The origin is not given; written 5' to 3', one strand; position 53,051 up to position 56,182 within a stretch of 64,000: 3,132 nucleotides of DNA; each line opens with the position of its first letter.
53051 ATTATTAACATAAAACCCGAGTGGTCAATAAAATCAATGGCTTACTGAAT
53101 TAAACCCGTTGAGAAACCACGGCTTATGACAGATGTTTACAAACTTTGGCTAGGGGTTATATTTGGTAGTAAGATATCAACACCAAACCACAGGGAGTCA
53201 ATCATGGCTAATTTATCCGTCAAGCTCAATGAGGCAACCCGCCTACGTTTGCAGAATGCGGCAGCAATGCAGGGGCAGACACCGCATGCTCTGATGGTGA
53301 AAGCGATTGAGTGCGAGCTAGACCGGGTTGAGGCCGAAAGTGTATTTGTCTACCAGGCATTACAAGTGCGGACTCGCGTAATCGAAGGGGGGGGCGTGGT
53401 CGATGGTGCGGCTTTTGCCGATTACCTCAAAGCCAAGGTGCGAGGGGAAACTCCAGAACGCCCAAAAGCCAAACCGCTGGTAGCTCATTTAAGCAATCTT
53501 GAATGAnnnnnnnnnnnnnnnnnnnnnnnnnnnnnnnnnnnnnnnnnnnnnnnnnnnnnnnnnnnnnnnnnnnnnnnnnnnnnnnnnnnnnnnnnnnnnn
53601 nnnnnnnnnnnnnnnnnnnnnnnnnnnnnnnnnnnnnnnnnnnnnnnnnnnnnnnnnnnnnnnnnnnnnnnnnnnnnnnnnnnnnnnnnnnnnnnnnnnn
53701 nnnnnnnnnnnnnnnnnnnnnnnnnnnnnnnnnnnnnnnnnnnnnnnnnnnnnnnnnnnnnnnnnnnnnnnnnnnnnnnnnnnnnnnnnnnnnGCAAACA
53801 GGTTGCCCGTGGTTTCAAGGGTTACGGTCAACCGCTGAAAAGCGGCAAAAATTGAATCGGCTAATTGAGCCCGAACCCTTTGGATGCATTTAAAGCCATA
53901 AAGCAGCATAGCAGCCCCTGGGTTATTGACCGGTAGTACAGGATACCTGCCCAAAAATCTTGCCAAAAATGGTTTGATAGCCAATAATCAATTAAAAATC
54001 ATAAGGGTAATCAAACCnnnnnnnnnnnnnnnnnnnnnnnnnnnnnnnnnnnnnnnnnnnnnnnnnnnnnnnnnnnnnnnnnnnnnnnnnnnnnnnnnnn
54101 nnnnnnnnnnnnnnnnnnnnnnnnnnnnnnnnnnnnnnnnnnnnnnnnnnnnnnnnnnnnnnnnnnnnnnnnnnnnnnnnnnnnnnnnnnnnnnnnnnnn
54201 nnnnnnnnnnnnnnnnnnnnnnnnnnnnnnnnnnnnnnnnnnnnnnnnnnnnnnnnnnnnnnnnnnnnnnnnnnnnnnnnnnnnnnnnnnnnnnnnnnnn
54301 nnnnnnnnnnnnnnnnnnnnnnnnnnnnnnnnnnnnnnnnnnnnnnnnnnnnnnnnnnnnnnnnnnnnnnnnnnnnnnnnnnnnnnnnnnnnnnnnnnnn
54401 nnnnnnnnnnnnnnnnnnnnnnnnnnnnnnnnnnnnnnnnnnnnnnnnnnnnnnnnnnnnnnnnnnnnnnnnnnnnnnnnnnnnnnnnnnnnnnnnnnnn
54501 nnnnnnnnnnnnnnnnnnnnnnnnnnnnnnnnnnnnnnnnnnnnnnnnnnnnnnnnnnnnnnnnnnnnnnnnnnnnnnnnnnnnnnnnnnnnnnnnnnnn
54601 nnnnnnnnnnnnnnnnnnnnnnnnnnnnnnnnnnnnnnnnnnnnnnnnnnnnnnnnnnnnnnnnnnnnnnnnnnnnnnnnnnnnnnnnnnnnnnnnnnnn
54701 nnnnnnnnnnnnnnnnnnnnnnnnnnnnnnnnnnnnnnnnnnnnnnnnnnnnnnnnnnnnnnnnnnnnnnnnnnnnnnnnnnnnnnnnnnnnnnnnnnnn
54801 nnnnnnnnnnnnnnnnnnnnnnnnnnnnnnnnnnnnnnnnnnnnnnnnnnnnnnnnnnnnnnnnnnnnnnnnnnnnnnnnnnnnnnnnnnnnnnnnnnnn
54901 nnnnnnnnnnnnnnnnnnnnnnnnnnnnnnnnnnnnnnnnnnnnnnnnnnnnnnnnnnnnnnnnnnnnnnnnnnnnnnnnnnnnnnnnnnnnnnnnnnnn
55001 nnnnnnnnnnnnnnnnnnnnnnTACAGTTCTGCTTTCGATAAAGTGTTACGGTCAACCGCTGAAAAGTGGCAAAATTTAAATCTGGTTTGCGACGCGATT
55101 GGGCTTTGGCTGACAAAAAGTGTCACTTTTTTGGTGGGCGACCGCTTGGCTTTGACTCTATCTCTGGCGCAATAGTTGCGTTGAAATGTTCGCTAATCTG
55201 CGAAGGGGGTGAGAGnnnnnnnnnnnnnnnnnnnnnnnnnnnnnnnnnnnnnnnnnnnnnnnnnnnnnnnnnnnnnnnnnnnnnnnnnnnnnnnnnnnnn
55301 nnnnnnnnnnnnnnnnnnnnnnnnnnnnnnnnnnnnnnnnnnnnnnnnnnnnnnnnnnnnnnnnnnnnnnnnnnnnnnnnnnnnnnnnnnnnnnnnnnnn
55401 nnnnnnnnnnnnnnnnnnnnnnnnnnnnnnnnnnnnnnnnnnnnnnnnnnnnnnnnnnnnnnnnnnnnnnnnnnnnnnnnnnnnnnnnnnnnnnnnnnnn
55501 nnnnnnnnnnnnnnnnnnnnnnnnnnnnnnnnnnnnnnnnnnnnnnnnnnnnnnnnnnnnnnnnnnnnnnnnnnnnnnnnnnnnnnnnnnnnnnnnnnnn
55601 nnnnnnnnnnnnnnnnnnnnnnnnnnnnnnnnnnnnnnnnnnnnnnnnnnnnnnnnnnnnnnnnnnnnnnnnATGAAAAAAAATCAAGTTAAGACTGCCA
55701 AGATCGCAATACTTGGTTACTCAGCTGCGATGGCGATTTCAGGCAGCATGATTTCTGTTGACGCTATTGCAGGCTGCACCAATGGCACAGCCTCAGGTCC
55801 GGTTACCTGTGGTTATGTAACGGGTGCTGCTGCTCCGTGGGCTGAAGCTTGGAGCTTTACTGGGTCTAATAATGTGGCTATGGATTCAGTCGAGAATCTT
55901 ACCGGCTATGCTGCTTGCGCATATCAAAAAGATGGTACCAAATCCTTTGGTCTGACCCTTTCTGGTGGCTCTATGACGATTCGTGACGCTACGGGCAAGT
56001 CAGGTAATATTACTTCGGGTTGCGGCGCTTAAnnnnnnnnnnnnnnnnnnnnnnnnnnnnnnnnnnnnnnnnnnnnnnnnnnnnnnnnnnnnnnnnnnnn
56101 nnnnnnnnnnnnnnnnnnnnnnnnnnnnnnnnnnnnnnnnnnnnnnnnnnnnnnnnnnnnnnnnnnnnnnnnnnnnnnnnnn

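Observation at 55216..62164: Geobacter-type split pilin locus (pilA-N, pilA-C, xap-like export and glycosylation genes) in a betaproteobacterium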

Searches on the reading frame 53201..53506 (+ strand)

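Call 86: search_protein_families(library=pfam, proteins=[window:53201-53506:+], max_evalue=0.01)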
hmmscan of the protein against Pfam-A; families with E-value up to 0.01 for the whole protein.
window:53201-53506:+ (101 aa): 2 families
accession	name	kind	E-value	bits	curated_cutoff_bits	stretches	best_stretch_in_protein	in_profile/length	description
PF07704.17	PSK_trans_fac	-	0.0061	17.9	28.3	1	2-59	1-51/82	Rv0623-like transcription factor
PF21775.3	PutA_1st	-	0.0061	16.4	27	1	11-37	2-28/33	PutA, RHH domain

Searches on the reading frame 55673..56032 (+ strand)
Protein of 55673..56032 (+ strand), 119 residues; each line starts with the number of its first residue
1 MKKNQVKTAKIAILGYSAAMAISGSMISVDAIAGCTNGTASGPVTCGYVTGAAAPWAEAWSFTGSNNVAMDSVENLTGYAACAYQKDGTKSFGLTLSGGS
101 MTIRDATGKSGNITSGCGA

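Call 5: search_protein_families(library=pfam, proteins=[window:55673-56032:+], max_evalue=0.01)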
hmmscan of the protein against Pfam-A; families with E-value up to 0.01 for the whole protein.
window:55673-56032:+ (119 aa): 0 families

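Call 10: search_solved_structures(query=window:55673-56032:+, max_evalue=10, show_alignments=3)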
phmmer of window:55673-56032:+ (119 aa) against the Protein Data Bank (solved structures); distinct sequences matched with E-value up to 10: 1.
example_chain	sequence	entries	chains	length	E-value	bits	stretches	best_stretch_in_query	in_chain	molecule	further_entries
3lxd_A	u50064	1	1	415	1.5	12.4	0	23-106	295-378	FAD-dependent pyridine nucleotide-disulphide oxidoreductase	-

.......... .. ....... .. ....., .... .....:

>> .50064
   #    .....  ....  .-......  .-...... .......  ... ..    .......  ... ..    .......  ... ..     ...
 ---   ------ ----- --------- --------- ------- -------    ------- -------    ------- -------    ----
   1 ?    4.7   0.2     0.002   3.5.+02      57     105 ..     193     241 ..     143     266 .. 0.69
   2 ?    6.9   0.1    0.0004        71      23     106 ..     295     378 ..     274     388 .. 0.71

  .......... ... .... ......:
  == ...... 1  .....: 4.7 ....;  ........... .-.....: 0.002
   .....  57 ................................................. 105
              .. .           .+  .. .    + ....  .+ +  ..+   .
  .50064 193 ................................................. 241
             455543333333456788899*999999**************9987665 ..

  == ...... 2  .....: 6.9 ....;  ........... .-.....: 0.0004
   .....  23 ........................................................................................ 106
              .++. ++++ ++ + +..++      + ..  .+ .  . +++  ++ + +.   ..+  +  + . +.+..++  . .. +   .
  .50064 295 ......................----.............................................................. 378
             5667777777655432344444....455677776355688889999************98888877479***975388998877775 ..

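Call 11: find_homologous_proteins(query=window:55673-56032:+, max_evalue=0.001)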
Query window:55673-56032:+ (119 aa): 8 proteins with E <= 0.001 among 31 candidates.
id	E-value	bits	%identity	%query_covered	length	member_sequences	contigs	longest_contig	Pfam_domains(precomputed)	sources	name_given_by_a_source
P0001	3.9e-69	248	100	100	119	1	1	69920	-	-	-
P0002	1.8e-42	162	68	98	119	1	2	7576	-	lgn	-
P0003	1.4e-41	159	71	98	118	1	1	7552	-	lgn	-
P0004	1.5e-41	159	61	100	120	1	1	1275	-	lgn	-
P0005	1.3e-39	153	64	100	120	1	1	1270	-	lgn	-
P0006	2.8e-39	152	62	98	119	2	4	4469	-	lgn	-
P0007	7.8e-37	144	63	98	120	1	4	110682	-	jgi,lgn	-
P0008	1.5e-29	120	53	97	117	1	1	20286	-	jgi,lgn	jgi:hypothetical protein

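Call 13: search_solved_structures(query=A2, max_evalue=10, show_alignments=3)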
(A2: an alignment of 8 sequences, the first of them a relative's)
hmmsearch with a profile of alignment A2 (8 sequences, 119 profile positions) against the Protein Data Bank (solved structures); distinct sequences matched with E-value up to 10: 1.
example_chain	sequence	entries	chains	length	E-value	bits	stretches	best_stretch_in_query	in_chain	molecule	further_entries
2hq7_A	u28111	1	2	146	0.95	12.8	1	65-117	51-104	Protein, related to general stress protein 26(GS26) of B.subtilis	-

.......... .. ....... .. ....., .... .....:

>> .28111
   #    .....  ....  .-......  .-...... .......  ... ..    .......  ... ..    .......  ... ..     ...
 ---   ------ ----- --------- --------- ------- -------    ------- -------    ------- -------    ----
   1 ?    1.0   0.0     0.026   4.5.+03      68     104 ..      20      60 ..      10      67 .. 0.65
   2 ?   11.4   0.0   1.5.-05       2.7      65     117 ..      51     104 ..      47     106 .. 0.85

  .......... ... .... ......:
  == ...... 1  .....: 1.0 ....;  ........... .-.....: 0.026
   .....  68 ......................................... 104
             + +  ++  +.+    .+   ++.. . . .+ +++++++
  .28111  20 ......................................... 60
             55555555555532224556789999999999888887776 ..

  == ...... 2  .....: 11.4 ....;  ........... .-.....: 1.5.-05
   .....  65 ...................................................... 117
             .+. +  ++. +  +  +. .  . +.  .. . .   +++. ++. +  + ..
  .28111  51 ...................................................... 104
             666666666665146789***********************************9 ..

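Call 16: find_related_loci(query=A2, collection=genome_contigs, flank=10000)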
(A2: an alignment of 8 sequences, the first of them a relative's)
Query A2 (119 aa) in genome_contigs; peptide patterns used: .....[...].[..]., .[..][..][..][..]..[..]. (x = any residue, [..] = any of these).
192 stretches matched a pattern, but none encodes a relative of the query by tblastn (E <= 1e-3).

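Call 19: find_encoding_contigs(protein=P0007, flank=10000, max_places=4)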
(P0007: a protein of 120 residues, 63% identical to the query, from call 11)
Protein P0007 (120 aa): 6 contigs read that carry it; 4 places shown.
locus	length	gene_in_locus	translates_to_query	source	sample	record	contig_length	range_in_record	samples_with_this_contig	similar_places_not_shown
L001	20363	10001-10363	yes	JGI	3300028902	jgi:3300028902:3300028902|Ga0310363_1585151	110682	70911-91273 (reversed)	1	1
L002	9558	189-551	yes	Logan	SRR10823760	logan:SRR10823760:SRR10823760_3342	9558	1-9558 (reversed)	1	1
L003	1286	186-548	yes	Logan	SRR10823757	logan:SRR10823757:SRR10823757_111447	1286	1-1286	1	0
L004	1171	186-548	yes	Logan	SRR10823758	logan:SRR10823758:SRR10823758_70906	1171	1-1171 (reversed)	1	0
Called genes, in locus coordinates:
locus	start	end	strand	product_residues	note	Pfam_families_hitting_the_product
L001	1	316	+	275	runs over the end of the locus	PF00481:PP2C, PF13672:PP2C_2, PF07228:SpoIIE (faint)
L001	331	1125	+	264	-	PF16697:Yop-YscD_cpl, PF00498:FHA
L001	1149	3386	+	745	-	PF05226:CHASE2, PF00211:Guanylate_cyc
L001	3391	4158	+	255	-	PF23023:Anti-Pycsar_Apyc1, PF00753:Lactamase_B (weak), PF12706:Lactamase_B_2, PF02112:PDEase_II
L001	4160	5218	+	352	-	PF00027:cNMP_binding, PF00581:Rhodanese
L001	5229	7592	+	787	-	PF01590:GAF, PF05157:MshEN, PF00437:T2SSE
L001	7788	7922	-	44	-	-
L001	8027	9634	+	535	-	PF01590:GAF, PF13185:GAF_2, PF13492:GAF_3 (weak), PF01966:HD (weak), PF13487:HD_5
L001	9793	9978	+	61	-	PF07963:N_methyl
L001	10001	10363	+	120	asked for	-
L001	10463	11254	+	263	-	PF12679:ABC2_membrane_2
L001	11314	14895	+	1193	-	PF13489:Methyltransf_23, PF10111:Glyco_tranf_2_2 (faint), PF00535:Glycos_transf_2, PF13641:Glyco_tranf_2_3 (weak)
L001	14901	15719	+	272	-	-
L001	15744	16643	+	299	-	PF00005:ABC_tran, PF13304:AAA_21 (weak)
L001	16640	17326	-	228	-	PF08241:Methyltransf_11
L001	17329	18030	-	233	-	PF08241:Methyltransf_11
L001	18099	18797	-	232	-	PF00027:cNMP_binding, PF13545:HTH_Crp_2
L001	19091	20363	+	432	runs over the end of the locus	PF11871:DUF3391, PF13487:HD_5, PF01966:HD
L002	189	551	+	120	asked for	-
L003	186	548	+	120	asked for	-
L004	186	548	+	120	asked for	-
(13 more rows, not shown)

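Call 20: find_encoding_contigs(protein=P0008, flank=10000, max_places=3)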
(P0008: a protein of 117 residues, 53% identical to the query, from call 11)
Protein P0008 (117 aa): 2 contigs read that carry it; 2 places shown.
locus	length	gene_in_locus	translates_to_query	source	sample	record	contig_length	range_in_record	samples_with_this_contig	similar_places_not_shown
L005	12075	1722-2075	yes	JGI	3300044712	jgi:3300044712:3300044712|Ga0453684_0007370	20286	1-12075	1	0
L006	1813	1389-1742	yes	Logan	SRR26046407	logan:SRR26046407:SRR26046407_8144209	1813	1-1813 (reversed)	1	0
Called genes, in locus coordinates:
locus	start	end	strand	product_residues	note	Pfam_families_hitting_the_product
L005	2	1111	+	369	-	?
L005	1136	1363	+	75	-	PF07963:N_methyl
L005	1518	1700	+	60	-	PF07963:N_methyl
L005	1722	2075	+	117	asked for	-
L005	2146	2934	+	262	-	PF13346:ABC2_membrane_5 (weak)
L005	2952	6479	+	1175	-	PF13489:Methyltransf_23, PF13847:Methyltransf_31 (weak), PF08241:Methyltransf_11 (faint), PF08242:Methyltransf_12, PF13649:Methyltransf_25 (weak), PF00535:Glycos_transf_2, PF10111:Glyco_tranf_2_2 (weak), PF13641:Glyco_tranf_2_3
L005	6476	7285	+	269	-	-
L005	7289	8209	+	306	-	PF00005:ABC_tran, PF13304:AAA_21 (weak)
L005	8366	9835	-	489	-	PF01928:CYTH, PF05235:CHAD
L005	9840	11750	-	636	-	PF16448:LapD_MoxY_N, PF00672:HAMP (weak), PF00990:GGDEF, PF00563:EAL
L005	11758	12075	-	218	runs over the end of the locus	PF06035:Peptidase_C93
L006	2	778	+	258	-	?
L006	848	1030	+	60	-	PF07963:N_methyl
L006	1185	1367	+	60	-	PF07963:N_methyl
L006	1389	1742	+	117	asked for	-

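Call 21: search_protein_representatives(alignment_id=A2)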
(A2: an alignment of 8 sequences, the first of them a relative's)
Query: 8 sequences, 119 profile positions. Proteins with E-value up to 0.001 (for the whole library): 19; up to 1e-10: 9; up to 1e-30: 1. The best 19 are listed.
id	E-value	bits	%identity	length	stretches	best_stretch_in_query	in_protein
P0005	8.0e-56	203.5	-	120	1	1-119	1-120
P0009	9.0e-28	113.0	-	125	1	1-108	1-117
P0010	1.2e-19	86.8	-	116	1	16-118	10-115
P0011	1.5e-19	86.5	-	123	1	1-113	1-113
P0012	1.5e-17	80.0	-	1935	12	38-88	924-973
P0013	2.4e-16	76.1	-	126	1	1-110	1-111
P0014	1.1e-11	61.1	-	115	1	12-119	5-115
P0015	2.3e-11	60.1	-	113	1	1-119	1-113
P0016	6.3e-11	58.7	-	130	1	3-118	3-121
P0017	1.1e-10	57.9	-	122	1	1-107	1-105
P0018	5.4e-10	55.6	-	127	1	1-114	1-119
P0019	9.0e-10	54.9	-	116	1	7-118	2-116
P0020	1.6e-09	54.2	-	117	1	12-109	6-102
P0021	2.9e-09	53.3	-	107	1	21-118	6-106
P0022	3.1e-09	53.2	-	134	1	6-115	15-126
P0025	1.1e-06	45.0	-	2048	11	18-57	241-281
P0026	1.4e-04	38.1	-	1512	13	14-66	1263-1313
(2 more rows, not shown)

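Call 22: predict_structure(alignment_id=A2)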
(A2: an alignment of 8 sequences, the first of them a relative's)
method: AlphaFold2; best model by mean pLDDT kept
length: 119 residues; sequences in the alignment: 8
mean_pLDDT: 36.0   pTM: 0.29
mean pLDDT of the five models: 36.0, 35.6, 34.7, 34.1, 30.4
residues with pLDDT >= 90: 0; 70-90: 0; 50-70: 5; < 50: 114
segments of 3 or more residues with pLDDT < 50: 1-68, 70-80, 88-119
pLDDT, mean of each block of 10 residues (from residue 1): 25 29 27 31 38 36 43 43 49 42 35 33
secondary structure, 60 per line:
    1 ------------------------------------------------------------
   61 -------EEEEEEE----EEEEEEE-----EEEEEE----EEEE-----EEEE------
elements in order: E68-74 E79-85 E91-96 E101-104 E110-113

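Call 51: search_solved_structures(query=A3, max_evalue=10, show_alignments=3)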
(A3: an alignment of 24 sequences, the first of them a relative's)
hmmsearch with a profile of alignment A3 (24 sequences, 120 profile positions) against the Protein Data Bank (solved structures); distinct sequences matched with E-value up to 10: 3.
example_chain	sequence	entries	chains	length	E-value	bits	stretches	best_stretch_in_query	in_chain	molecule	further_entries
9egp_B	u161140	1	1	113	0.075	16.5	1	47-116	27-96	Geopilin domain 2 protein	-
9ull_A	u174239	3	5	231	1.2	12.6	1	76-112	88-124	heavy chain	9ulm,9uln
6ojn_A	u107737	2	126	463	3.6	11.1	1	55-106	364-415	Major capsid protein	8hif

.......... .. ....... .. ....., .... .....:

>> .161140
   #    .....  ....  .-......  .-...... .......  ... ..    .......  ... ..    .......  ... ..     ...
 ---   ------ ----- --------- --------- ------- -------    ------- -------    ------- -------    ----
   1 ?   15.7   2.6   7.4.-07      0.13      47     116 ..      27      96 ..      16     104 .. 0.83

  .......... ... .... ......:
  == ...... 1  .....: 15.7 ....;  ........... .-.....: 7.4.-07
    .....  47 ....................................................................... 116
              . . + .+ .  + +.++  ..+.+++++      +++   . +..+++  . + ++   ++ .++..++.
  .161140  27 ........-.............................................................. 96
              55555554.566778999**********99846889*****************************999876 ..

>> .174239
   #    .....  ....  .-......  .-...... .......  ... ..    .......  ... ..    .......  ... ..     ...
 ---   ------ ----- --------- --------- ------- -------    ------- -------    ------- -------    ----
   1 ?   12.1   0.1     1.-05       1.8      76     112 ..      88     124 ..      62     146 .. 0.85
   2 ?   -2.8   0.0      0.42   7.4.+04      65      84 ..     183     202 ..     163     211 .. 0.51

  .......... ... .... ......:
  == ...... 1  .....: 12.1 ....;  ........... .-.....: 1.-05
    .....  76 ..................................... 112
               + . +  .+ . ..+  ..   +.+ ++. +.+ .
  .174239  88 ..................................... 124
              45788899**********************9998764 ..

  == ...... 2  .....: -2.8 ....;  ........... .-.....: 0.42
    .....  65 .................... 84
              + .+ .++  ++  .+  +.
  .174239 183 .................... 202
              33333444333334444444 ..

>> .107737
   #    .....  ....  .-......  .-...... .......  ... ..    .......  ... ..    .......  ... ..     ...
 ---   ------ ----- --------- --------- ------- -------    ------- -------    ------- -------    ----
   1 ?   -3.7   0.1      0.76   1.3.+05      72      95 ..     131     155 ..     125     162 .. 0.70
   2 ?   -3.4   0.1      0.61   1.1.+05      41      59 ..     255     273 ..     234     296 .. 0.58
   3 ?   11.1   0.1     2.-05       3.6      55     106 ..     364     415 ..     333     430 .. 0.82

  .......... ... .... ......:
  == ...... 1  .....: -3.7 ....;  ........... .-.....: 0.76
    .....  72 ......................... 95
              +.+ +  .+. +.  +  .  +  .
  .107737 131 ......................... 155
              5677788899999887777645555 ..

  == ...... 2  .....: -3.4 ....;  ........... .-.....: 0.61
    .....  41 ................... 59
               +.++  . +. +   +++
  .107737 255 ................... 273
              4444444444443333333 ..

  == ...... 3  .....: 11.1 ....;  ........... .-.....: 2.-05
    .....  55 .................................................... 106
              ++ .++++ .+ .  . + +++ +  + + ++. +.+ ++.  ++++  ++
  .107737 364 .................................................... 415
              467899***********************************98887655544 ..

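Call 64: search_protein_families(library=ncbifam, proteins=[window:55673-56032:+], max_evalue=0.01)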
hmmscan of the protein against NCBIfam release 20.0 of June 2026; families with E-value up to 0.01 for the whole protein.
window:55673-56032:+ (119 aa): 0 families

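Call 107: search_protein_families(library=pfam, proteins=[P0012, P0025, P0026], max_evalue=0.001)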
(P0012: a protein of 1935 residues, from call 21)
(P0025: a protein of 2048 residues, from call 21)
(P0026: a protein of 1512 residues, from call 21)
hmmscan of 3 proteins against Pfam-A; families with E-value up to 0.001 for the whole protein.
P0012 (1935 aa): 11 families
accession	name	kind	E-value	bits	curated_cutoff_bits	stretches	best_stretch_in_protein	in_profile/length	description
PF13573.12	SprB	-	4.9e-98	320.9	28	12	838-869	2-33/37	SprB repeat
PF13517.12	FG-GAP_3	-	8.9e-22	77.9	26.9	3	126-189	1-60/61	FG-GAP-like repeat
PF13620.12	CarboxypepD_reg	-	2.7e-12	47.3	32.3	0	1726-1754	42-71/82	Carboxypeptidase regulatory-like domain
PF01333.25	Apocytochr_F_C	-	4.2e-10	40.1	30.4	0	1406-1454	4-50/118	Apocytochrome F, C-terminal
PF23664.1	Ig_Pom152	-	5e-10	40.1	27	0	907-946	3-41/106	Nucleoporin pom152-like, immunoglobulin-like domain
PF01839.29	FG-GAP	-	9.4e-10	38.6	22.1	0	119-142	2-32/37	FG-GAP repeat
PF18229.6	GcnA_N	-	2e-09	37.9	27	0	1032-1052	16-36/79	N-acetyl-beta-D-glucosaminidase N-terminal domain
PF13585.12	CHU_C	-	4.9e-09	36.6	27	1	1843-1928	2-81/86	CHU_C Type IX secretion signal domain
PF17210.9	SdrD_B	-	1.3e-08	35.4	29.7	0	1342-1364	53-75/112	SdrD B-like domain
PF05345.18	He_PIG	-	2.8e-07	31.3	24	0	1346-1367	70-93/96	Putative Ig domain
PF18962.6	Por_Secre_tail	-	1.2e-05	26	27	0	1649-1666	50-67/75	Secretion system C-terminal sorting domain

P0025 (2048 aa): 3 families
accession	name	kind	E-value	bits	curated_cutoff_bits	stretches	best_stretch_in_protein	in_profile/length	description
PF22221.2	NigD_N-like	-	2.8e-16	59.6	24.6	0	230-244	61-75/78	Lipoprotein BF3042 OB domain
PF20876.2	VipE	-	8.4e-08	32.6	27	0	233-257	37-61/125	Effector protein VipE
PF24328.1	DUF7498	-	0.00025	22.1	27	0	1471-1549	12-89/97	Domain of unknown function (DUF7498)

P0026 (1512 aa): 1 family
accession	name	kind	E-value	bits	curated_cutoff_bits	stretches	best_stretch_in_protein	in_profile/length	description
PF14312.12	FG-GAP_2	-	3.4e-64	213.3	23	10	1199-1237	14-49/49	FG-GAP repeat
